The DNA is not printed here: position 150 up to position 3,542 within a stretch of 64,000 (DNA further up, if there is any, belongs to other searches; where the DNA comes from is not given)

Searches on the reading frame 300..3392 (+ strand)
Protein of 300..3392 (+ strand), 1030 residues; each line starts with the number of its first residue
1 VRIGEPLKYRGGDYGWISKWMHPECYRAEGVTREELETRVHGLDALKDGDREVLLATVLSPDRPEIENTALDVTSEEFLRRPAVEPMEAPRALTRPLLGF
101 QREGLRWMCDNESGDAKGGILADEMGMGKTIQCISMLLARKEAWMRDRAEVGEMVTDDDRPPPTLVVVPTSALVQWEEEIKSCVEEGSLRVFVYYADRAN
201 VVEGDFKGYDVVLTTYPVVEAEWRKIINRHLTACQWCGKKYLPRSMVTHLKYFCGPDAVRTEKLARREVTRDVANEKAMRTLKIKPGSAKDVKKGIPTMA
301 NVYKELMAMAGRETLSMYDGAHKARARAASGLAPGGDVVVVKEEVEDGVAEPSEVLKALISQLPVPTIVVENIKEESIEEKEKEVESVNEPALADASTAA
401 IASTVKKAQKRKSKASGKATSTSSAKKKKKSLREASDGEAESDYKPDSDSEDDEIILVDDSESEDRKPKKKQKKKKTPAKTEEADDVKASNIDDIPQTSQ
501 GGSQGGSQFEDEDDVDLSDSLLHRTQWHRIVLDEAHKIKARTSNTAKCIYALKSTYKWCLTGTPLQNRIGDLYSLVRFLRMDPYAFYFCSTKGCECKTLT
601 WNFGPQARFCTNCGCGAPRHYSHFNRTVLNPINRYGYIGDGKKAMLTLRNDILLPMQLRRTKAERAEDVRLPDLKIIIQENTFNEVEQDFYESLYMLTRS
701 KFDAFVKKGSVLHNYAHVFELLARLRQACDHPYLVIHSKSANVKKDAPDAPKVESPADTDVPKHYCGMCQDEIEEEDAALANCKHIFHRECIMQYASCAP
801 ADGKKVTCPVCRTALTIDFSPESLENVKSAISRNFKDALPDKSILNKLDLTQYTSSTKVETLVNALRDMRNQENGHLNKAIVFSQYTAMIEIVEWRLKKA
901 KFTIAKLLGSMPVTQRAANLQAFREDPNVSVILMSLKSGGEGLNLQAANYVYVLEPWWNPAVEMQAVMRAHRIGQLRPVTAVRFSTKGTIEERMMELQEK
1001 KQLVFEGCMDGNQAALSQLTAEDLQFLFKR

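Call 65: search_protein_families(library=pfam, proteins=[window:300-3392:+], max_evalue=0.00001)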
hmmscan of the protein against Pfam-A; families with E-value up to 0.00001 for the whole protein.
window:300-3392:+ (1030 aa): 4 families
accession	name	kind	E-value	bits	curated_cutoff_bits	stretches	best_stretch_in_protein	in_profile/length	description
PF00176.29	SNF2-rel_dom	-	1.7e-57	195.2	24.9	2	519-734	118-290/290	SNF2-related domain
PF00271.37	Helicase_C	-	9.8e-21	74.5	23.5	1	859-974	3-110/110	Helicase conserved C-terminal domain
PF13639.12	zf-RING_2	-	2.8e-07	31.1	27.3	1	766-812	3-44/44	Ring finger domain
PF04851.21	ResIII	-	1.9e-06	28.3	22.5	0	477-564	95-162/164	Type III restriction enzyme, res subunit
